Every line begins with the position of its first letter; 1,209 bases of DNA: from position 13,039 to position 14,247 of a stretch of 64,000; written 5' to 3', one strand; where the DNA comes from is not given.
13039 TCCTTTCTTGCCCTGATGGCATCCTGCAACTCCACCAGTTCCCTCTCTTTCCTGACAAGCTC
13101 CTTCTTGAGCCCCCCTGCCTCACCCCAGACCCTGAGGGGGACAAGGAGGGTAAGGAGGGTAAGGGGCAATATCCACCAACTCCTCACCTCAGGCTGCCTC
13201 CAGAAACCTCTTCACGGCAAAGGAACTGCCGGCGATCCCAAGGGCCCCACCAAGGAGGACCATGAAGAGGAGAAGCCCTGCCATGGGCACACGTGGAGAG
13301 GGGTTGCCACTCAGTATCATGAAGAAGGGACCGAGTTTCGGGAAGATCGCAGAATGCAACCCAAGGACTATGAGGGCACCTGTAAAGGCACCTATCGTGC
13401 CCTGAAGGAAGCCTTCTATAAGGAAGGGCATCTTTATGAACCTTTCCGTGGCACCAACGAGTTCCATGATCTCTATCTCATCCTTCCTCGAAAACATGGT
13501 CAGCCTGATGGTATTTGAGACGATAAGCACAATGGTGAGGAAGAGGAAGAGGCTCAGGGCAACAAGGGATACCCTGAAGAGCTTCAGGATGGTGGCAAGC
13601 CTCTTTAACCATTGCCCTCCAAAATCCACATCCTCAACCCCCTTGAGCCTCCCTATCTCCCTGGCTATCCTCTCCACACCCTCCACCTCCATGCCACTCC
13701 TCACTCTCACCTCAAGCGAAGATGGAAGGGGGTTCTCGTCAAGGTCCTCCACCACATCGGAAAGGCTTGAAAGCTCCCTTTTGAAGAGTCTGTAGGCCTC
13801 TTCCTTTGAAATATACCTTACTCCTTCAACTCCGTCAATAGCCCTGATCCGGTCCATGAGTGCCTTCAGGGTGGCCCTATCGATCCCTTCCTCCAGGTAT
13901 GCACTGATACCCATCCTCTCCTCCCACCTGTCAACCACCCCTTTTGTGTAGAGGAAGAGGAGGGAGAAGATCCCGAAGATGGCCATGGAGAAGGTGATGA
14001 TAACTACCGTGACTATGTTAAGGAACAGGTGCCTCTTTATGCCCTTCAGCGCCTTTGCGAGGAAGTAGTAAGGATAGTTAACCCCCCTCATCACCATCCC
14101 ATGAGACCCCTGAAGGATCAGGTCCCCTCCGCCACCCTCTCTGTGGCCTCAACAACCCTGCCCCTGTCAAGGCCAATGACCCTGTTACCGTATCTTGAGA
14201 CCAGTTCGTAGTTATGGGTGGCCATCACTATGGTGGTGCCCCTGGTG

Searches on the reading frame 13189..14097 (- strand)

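Call 51: search_protein_families(library=ncbifam, proteins=[window:13189-14097:-], max_evalue=0.00001)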
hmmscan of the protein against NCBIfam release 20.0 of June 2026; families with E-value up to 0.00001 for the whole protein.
window:13189-14097:- (302 aa): 4 families
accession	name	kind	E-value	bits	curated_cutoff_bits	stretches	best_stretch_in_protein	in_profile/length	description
TIGR00439.2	FtsX_Gneg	equivalog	1.1e-76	257.9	255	1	11-299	3-291/292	permease-like cell division protein FtsX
NF038347.1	FtsX_Gpos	exception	1e-62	212.2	225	1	11-300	6-296/296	permease-like cell division protein FtsX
NF038346.1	FtsX_actino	exception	7.8e-39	133.8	250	1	11-299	3-306/308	permease-like cell division protein FtsX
TIGR02212.1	lolCE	equivalog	8.2e-06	25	362.45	1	162-244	250-335/411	lipoprotein-releasing ABC transporter permease subunit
